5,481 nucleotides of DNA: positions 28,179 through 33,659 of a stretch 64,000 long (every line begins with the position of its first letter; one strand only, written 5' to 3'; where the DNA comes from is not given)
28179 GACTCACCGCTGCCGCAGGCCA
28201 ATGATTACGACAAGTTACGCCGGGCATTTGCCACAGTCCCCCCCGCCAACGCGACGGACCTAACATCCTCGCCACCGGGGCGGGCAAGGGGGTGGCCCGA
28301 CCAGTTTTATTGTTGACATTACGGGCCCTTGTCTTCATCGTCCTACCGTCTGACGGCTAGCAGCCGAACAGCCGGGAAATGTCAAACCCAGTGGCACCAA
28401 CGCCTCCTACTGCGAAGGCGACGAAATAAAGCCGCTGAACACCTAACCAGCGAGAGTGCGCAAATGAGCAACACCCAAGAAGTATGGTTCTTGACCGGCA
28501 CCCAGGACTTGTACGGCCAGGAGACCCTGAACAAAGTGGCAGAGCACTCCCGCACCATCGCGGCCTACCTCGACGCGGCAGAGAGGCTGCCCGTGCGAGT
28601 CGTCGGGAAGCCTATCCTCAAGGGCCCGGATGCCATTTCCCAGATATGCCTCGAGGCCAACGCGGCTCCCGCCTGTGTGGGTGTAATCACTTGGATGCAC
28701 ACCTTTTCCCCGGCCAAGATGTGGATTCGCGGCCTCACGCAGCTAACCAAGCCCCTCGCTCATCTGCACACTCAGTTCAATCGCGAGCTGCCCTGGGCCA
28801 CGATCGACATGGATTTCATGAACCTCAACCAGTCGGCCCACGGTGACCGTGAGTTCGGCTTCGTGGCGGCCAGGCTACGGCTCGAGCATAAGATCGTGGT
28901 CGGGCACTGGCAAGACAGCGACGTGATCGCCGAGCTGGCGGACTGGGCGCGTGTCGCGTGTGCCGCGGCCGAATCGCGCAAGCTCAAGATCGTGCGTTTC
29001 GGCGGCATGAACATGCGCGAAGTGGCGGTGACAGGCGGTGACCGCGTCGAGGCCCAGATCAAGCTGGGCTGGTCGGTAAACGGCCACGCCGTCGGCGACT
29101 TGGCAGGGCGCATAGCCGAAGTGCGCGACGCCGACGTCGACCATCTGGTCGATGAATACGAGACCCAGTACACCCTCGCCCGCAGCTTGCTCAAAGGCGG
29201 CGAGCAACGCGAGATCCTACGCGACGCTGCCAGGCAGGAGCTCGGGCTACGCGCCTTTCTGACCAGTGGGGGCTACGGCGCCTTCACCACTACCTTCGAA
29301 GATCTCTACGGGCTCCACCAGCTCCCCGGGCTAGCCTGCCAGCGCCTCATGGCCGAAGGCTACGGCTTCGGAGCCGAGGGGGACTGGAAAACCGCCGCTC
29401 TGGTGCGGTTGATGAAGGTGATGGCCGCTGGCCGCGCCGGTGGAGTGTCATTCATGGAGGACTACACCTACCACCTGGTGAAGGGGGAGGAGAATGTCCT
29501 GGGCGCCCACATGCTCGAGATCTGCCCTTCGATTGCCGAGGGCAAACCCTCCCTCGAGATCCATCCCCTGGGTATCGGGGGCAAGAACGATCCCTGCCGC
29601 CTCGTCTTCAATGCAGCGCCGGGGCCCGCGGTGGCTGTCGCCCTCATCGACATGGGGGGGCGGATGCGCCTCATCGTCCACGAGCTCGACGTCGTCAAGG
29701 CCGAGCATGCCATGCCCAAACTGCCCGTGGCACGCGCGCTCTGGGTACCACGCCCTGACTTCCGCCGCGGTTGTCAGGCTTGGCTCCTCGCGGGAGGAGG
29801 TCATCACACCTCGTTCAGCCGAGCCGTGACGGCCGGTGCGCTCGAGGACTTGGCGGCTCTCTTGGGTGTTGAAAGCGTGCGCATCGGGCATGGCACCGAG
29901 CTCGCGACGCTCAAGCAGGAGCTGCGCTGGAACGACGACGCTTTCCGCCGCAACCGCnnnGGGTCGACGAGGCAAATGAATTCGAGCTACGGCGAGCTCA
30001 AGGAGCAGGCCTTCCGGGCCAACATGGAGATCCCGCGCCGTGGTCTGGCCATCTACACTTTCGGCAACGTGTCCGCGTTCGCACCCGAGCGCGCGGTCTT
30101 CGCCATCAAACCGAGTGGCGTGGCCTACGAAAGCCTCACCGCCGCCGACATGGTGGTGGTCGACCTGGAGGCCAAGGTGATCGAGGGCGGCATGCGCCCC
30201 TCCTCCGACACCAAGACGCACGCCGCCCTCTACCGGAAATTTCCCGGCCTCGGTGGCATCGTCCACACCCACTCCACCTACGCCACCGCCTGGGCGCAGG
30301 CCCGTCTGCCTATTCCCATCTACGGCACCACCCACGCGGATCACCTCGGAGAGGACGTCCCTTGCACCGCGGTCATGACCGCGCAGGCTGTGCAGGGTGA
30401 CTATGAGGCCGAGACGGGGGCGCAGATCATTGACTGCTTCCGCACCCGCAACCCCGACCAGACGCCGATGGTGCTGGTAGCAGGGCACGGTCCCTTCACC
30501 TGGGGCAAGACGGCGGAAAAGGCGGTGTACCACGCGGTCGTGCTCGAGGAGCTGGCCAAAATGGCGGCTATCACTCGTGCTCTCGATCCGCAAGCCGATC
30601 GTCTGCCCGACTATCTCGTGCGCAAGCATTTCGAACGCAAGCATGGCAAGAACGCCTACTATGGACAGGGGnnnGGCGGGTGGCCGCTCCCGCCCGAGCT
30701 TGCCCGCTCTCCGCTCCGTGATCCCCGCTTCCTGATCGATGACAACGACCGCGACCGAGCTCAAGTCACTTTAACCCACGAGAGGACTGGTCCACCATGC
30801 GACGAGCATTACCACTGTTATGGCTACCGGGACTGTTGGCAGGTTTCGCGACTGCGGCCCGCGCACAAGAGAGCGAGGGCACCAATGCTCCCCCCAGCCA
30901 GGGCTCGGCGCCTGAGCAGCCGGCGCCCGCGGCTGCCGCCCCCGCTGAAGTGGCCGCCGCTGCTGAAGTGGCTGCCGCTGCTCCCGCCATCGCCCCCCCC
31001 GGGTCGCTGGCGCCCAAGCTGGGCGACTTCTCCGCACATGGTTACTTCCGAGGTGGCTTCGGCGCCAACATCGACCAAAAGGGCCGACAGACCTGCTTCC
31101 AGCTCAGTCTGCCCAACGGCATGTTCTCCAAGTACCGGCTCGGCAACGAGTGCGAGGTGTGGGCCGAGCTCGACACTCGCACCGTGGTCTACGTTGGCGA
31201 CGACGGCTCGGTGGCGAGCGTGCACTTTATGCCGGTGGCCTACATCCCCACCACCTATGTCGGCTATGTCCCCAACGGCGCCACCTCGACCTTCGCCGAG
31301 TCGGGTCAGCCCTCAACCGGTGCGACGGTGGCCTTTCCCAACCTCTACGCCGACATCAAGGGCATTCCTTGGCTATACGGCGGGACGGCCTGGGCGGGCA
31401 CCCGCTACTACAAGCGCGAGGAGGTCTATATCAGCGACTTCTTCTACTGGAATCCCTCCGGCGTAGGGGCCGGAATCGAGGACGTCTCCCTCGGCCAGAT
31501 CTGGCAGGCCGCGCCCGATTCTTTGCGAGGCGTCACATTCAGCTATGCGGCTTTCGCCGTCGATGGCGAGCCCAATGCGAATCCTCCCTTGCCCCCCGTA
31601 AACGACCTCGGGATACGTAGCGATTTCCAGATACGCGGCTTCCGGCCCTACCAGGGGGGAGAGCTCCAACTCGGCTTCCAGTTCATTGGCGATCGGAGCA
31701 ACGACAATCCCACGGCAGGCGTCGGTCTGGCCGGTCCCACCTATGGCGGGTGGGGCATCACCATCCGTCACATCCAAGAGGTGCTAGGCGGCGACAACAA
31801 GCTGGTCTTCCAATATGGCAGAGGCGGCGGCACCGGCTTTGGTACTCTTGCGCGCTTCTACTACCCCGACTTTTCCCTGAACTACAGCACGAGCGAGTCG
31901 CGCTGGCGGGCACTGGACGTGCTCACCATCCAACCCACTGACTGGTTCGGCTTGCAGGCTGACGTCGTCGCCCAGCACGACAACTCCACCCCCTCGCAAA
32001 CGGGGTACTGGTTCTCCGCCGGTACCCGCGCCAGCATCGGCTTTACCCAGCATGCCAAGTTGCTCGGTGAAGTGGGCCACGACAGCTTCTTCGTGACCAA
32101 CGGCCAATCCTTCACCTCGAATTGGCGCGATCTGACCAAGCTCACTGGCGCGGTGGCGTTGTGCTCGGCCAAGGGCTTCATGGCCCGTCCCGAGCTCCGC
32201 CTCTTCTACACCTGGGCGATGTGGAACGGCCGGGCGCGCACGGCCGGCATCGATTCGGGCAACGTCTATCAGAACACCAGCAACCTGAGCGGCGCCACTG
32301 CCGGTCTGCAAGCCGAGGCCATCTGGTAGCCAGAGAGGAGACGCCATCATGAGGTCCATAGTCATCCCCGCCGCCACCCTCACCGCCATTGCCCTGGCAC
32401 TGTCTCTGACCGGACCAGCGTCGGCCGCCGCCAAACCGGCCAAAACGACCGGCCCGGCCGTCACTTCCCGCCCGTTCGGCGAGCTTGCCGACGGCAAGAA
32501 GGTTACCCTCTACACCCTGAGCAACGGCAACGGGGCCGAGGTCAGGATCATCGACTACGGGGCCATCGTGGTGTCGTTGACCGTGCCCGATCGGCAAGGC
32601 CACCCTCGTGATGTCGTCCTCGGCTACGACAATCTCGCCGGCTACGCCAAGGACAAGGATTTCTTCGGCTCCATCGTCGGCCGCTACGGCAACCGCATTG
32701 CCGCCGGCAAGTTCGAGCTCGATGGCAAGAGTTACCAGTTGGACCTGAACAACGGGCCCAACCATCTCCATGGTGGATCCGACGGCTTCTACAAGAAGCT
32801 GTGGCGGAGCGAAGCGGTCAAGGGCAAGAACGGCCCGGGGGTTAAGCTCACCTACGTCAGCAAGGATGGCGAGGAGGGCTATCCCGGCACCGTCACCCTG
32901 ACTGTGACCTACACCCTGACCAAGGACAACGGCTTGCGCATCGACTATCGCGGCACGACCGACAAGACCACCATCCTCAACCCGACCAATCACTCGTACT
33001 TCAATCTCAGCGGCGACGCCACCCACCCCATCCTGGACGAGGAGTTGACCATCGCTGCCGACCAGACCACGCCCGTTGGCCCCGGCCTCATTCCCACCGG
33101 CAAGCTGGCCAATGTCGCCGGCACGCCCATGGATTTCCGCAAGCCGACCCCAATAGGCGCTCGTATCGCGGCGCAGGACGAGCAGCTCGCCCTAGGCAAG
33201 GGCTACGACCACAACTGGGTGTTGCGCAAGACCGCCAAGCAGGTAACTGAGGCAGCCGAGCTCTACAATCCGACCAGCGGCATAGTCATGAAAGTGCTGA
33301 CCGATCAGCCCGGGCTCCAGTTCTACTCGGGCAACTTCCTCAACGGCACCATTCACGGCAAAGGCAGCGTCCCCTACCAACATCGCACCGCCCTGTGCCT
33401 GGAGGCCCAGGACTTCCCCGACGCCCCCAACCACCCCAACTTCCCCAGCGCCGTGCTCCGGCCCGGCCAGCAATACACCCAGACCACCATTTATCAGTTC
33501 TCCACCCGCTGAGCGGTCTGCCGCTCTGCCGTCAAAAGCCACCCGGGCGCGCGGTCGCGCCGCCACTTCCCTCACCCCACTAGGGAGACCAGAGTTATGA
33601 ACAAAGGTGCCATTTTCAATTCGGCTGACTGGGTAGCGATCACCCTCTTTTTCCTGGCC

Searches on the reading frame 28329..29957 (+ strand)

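Call 55: search_protein_families(library=pfam, proteins=[window:28329-29957:+], max_evalue=0.0001)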
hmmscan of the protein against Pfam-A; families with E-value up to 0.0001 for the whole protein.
window:28329-29957:+ (543 aa): 3 families
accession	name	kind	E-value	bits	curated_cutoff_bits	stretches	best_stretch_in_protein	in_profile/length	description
PF02610.21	AraA_N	-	4.8e-82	274.1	24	1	51-216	2-167/168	L-arabinose isomerase N-terminal domain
PF24856.1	AraA_central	-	2.5e-65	219.9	24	1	220-368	1-148/148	L-arabinose isomerase central domain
PF11762.14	Arabinose_Iso_C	-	1.5e-63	213.3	25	1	373-515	2-144/144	L-arabinose isomerase C-terminal domain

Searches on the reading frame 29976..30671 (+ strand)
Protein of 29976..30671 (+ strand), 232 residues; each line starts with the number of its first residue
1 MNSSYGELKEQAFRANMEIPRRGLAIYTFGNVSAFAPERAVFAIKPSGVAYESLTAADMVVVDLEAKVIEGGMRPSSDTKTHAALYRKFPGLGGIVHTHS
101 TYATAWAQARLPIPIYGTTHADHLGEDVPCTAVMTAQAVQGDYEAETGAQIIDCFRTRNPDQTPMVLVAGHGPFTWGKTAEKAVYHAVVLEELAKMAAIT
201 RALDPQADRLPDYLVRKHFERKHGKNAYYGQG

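Call 70: search_protein_families(library=pfam, proteins=[window:29976-30671:+], max_evalue=0.05)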
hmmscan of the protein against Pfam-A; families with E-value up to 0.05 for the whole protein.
window:29976-30671:+ (232 aa): 1 family
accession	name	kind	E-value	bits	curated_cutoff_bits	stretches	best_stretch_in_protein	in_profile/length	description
PF00596.27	Aldolase_II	-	1.6e-49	168.7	22.2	1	13-197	4-182/183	Class II Aldolase and Adducin N-terminal domain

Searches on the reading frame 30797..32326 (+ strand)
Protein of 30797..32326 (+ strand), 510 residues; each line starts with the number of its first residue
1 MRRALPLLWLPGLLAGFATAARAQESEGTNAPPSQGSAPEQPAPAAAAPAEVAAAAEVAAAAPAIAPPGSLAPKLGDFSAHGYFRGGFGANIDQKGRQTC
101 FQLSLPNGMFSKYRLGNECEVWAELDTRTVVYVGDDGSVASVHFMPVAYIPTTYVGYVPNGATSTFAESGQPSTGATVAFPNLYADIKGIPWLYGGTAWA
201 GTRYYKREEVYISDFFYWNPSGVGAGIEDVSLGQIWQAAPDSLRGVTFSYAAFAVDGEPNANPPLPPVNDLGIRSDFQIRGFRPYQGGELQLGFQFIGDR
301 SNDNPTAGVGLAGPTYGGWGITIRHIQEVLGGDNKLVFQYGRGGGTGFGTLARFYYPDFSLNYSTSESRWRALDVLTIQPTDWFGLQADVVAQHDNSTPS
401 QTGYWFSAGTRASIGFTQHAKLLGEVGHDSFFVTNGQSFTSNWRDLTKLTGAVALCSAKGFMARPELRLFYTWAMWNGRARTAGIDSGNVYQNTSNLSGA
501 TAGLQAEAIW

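Call 55: search_protein_families(library=pfam, proteins=[window:30797-32326:+], max_evalue=0.0001)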
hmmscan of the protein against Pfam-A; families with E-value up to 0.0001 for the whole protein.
window:30797-32326:+ (510 aa): 1 family
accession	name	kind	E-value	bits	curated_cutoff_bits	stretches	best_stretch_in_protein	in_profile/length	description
PF02264.21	LamB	-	2.9e-76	258.3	25.1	1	81-510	2-378/378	LamB porin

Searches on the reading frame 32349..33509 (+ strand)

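Call 55: search_protein_families(library=pfam, proteins=[window:32349-33509:+], max_evalue=0.0001)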
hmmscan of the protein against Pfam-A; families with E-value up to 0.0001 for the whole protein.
window:32349-33509:+ (387 aa): 1 family
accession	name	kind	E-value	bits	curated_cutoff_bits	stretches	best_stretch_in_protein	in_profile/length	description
PF01263.26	Aldose_epim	-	1e-95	321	27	1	54-383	2-299/299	Aldose 1-epimerase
